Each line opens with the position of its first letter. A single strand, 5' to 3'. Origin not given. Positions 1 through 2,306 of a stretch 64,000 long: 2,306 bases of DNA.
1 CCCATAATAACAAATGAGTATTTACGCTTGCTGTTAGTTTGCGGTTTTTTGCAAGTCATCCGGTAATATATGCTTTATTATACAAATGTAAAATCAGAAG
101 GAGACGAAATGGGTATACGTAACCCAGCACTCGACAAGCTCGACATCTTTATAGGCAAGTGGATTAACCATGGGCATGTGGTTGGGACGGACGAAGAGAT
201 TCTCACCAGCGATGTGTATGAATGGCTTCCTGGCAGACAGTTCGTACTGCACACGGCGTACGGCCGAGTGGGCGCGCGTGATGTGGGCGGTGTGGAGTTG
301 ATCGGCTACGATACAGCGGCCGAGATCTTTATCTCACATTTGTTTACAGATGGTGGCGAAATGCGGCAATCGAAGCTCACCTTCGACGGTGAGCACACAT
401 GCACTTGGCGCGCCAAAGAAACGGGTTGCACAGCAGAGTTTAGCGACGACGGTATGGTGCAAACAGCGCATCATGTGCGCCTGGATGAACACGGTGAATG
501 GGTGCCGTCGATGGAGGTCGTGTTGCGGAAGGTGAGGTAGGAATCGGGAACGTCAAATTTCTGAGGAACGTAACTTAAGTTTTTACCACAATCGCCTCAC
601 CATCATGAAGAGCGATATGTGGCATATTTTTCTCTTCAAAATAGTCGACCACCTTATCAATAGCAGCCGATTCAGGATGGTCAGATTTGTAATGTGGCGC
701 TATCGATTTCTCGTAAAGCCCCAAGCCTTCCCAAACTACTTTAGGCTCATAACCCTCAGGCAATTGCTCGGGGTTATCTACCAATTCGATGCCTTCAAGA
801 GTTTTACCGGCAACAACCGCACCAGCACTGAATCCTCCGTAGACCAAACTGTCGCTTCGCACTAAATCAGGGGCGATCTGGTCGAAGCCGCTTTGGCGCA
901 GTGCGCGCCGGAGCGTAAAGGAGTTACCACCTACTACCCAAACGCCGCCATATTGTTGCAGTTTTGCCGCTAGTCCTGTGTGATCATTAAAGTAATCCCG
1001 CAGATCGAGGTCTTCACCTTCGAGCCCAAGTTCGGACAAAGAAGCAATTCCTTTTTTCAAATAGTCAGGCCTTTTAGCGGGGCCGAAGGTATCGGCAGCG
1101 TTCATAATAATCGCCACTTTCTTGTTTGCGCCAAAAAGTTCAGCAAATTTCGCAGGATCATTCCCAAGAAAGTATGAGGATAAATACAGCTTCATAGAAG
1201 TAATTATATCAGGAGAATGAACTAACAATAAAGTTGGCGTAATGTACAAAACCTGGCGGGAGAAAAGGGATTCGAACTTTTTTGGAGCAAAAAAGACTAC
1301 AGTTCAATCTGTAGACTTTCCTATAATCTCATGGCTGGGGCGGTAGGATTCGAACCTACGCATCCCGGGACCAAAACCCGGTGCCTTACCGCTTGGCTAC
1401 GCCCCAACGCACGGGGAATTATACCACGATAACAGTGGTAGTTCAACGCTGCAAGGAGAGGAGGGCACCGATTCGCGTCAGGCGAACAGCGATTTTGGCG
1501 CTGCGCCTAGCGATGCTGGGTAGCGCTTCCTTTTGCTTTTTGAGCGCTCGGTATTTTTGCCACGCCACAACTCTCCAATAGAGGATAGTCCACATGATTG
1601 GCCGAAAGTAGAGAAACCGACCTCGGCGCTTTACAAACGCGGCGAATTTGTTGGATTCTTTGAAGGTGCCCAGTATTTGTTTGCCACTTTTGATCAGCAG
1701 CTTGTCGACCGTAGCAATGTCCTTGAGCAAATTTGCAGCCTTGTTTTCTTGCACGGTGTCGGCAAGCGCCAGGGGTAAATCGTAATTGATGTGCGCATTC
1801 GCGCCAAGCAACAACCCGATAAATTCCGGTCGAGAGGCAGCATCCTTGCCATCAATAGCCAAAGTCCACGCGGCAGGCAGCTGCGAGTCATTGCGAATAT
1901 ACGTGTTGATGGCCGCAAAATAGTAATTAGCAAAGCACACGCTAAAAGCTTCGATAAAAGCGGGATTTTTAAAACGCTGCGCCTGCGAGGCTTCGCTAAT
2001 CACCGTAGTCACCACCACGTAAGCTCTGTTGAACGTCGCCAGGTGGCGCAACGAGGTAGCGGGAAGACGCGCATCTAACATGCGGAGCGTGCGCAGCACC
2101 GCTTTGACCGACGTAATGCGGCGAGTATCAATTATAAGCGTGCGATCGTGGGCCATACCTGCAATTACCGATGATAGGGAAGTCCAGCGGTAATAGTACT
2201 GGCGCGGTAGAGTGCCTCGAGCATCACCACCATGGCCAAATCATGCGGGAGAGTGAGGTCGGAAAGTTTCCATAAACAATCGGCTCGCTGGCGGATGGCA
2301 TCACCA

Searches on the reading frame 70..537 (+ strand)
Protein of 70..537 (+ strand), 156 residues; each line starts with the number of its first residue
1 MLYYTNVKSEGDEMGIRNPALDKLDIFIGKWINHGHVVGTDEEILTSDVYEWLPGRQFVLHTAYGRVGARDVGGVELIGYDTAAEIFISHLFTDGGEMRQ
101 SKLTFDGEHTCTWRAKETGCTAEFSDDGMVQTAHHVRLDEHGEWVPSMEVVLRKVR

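Call 78: find_encoding_contigs(protein=window:70-537:+, flank=10000, max_places=2)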
Protein window:70-537:+ (156 aa): no gene with exactly this product is on record in the collection.

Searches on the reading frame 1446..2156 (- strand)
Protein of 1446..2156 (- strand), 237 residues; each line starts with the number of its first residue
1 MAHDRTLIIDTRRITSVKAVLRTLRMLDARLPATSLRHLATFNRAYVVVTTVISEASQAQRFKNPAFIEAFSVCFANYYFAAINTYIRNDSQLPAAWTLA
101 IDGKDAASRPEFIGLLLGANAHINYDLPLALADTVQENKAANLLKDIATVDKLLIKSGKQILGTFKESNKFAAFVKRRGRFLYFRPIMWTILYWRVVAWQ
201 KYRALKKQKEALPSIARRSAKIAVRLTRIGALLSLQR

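Call 84: find_encoding_contigs(protein=window:1446-2156:-, flank=10000, max_places=1)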
Protein window:1446-2156:- (237 aa): 4 contigs read that carry it; 1 place shown.
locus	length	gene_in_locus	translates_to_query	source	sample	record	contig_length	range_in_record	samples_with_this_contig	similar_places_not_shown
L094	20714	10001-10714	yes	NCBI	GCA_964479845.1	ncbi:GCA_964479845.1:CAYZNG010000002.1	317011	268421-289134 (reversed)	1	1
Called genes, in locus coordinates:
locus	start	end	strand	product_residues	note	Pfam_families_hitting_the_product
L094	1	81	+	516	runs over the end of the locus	PF00006:ATP-synt_ab, PF00306:ATP-synt_ab_C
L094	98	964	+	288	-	PF00231:ATP-synt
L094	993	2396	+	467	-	PF02874:ATP-synt_ab_N, PF00006:ATP-synt_ab, PF22919:ATP-synt_VA_C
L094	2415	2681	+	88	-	-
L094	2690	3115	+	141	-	PF02823:ATP-synt_DE_N, PF00401:ATP-synt_DE (faint)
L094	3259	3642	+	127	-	-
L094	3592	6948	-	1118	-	PF00580:UvrD-helicase, PF13245:AAA_19, PF13604:AAA_30 (faint), PF13361:UvrD_C, PF13538:UvrD_C_2 (weak), PF12705:PDDEXK_1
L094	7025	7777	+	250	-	-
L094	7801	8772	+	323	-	PF14378:PAP2_3, PF01569:PAP2 (weak)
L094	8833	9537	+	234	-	PF24038:DUF7347 (faint), PF00293:NUDIX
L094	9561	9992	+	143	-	PF02590:SPOUT_MTase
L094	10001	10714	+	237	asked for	PF19458:DUF5995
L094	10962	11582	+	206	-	PF03575:Peptidase_S51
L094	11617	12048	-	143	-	-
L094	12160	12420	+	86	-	-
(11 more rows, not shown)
